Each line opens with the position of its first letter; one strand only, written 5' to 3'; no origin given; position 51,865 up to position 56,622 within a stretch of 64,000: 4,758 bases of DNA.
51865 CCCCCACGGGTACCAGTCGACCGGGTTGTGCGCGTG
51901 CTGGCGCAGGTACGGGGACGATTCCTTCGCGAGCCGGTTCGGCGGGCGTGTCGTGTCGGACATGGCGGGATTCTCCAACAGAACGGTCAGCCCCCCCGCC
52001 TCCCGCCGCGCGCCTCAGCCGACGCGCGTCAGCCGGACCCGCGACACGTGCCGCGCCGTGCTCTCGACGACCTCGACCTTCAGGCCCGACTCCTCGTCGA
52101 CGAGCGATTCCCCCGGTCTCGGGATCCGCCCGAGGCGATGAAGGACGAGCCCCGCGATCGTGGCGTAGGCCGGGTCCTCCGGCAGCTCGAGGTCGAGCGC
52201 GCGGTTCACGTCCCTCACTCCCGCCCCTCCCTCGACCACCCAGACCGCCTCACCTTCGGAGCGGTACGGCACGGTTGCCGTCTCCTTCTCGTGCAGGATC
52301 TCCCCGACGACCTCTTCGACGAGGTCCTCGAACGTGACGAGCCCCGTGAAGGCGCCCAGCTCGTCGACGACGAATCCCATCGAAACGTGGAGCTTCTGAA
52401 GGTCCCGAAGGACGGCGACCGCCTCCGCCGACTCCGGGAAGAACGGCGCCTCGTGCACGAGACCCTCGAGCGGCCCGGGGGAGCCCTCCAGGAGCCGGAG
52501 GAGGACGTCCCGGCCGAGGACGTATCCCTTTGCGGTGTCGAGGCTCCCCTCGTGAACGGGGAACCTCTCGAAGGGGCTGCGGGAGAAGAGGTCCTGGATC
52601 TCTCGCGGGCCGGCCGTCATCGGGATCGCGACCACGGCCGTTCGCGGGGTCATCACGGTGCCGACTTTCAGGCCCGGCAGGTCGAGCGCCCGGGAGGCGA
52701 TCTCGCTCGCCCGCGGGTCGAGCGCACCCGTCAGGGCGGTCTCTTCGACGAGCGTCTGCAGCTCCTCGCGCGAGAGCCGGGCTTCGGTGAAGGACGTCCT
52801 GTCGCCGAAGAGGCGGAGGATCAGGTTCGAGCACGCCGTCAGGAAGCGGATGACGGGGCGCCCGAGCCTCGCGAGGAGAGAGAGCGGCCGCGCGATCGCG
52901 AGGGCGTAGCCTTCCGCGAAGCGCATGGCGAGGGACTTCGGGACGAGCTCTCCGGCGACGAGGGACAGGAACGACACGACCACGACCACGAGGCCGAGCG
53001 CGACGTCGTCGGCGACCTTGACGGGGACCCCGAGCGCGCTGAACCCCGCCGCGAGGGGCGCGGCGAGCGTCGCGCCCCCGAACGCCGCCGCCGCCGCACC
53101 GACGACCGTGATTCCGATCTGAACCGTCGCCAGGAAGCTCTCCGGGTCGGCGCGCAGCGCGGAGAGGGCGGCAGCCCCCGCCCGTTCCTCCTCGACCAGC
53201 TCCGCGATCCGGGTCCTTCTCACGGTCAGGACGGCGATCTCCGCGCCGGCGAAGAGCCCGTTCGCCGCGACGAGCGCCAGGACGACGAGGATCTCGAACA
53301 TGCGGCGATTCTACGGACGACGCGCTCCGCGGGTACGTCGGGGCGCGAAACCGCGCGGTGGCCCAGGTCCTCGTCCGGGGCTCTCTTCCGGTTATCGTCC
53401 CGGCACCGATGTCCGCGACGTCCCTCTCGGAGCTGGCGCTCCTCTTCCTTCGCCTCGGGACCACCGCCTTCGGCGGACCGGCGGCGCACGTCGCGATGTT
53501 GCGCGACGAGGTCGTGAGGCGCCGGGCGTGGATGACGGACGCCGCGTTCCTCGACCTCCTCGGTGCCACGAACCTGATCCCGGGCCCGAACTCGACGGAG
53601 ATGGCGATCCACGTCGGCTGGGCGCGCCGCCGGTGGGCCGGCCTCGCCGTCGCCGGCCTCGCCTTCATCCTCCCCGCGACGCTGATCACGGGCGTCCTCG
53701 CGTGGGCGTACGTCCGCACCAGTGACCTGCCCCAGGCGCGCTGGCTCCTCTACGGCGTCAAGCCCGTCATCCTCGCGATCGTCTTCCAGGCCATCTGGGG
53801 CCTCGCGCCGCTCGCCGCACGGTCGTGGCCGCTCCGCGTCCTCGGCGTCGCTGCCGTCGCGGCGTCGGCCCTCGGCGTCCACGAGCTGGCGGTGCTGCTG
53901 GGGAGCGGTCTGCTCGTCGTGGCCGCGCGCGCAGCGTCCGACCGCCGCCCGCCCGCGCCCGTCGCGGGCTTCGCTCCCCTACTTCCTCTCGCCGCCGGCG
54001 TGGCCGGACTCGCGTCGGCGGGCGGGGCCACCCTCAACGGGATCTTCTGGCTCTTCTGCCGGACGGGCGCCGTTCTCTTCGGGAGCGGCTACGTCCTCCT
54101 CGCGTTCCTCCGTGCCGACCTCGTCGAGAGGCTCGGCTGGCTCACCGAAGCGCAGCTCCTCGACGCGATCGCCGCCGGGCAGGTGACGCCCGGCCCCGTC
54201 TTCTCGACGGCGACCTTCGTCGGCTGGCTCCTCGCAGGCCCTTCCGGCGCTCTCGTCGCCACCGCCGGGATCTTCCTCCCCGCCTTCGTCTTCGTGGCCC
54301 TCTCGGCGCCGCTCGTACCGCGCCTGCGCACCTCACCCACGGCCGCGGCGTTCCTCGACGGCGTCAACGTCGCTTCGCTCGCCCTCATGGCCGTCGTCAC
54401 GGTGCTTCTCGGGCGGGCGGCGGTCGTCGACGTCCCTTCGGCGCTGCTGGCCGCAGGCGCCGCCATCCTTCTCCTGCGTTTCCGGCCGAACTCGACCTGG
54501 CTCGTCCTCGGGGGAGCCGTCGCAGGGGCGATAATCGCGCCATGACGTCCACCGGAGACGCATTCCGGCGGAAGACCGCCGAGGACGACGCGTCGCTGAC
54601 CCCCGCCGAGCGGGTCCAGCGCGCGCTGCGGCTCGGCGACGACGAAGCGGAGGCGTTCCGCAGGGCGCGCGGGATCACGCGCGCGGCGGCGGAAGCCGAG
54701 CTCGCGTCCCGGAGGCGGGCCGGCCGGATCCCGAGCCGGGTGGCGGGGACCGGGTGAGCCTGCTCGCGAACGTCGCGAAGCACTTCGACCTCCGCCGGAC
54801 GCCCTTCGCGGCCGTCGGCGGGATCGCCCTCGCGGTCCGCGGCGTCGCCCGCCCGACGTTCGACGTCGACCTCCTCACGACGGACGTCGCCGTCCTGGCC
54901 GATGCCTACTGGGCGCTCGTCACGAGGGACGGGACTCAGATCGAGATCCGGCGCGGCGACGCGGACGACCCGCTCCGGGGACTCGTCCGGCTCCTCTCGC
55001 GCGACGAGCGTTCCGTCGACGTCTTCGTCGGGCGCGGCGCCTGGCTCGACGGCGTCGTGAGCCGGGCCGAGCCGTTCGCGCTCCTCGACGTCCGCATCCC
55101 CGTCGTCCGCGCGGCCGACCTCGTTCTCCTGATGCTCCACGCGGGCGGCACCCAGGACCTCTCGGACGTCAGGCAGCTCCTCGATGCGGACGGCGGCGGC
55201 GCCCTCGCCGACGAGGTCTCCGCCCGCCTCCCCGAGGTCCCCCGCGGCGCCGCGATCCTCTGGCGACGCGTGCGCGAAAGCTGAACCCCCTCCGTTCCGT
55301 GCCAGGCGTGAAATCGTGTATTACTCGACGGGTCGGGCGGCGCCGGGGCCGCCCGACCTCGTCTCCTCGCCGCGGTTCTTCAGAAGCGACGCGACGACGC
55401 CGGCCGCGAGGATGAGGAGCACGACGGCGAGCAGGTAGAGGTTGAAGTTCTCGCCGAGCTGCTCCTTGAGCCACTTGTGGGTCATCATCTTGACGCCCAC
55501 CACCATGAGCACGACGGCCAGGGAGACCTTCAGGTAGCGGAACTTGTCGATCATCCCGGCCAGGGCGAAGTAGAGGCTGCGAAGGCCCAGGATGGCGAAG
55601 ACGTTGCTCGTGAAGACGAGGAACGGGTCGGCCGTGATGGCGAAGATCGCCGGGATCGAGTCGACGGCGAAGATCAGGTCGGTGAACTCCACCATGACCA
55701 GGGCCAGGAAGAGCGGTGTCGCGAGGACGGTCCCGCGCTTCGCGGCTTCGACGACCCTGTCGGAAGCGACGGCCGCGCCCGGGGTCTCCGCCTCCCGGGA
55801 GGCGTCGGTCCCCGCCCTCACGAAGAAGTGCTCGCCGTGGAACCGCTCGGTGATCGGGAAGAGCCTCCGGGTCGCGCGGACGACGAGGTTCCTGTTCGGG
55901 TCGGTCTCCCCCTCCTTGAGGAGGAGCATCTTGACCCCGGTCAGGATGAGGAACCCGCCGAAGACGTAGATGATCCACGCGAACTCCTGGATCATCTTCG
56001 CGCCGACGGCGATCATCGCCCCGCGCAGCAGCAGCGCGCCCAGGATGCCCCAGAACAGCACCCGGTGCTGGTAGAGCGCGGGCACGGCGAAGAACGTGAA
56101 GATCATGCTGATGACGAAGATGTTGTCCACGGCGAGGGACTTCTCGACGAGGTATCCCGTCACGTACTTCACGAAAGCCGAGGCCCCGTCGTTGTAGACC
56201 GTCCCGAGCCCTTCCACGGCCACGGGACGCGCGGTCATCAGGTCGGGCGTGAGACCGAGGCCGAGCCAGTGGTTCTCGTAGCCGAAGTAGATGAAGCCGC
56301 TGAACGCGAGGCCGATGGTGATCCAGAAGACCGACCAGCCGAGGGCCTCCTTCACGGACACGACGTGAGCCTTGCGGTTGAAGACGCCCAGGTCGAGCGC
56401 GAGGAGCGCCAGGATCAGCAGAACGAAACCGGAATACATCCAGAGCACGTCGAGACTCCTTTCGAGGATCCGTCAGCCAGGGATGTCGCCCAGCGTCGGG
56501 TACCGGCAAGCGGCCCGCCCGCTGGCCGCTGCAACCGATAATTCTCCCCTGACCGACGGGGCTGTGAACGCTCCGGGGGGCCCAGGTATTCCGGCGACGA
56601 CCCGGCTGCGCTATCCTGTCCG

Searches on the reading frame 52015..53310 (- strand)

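Call 79: search_protein_families(library=pfam, proteins=[window:52015-53310:-], max_evalue=0.000001)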
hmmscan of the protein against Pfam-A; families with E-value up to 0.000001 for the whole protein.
window:52015-53310:- (431 aa): 2 families
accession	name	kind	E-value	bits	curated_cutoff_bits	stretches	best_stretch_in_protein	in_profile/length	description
PF01595.25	CNNM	-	2e-44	151.9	28.4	1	9-199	2-179/181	Cyclin M transmembrane N-terminal domain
PF03471.22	CorC_HlyC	-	9.2e-20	70.9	27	1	352-430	3-80/81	Transporter associated domain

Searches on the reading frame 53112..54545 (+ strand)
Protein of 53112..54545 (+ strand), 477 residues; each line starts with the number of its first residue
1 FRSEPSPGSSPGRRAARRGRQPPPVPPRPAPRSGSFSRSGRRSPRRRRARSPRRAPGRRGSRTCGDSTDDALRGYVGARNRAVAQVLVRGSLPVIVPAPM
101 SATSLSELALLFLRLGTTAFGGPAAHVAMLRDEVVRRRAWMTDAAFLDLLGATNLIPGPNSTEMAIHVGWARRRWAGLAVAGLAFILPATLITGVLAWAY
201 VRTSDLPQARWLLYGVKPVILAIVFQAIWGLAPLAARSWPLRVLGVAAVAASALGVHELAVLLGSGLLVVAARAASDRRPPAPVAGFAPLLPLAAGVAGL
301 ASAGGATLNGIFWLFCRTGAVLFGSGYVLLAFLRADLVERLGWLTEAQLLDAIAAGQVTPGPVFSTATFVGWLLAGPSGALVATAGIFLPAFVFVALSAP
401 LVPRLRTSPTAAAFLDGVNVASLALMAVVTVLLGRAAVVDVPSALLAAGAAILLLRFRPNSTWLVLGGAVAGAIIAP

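Call 79: search_protein_families(library=pfam, proteins=[window:53112-54545:+], max_evalue=0.000001)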
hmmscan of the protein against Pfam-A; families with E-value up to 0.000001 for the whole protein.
window:53112-54545:+ (477 aa): 1 family
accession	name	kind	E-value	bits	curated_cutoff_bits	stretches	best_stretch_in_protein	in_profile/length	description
PF02417.20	Chromate_transp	-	1.4e-77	259.9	28.6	2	311-472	3-165/166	Chromate transporter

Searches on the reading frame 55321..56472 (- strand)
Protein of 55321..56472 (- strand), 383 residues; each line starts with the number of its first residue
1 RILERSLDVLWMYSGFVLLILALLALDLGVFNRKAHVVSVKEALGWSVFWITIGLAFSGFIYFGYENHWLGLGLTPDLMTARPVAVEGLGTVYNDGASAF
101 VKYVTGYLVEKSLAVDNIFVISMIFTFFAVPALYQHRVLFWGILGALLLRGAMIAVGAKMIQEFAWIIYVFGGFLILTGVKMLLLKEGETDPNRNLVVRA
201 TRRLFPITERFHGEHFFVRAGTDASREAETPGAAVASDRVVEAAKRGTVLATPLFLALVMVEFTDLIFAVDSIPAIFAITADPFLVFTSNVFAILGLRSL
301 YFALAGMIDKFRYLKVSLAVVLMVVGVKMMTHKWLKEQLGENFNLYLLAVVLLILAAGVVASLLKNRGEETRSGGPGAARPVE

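Call 79: search_protein_families(library=pfam, proteins=[window:55321-56472:-], max_evalue=0.000001)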
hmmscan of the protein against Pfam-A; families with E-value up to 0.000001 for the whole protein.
window:55321-56472:- (383 aa): 1 family
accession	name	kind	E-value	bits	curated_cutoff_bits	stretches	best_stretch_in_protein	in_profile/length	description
PF03741.22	TerC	-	9.4e-51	172.5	27.8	1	105-332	2-177/178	Integral membrane protein TerC family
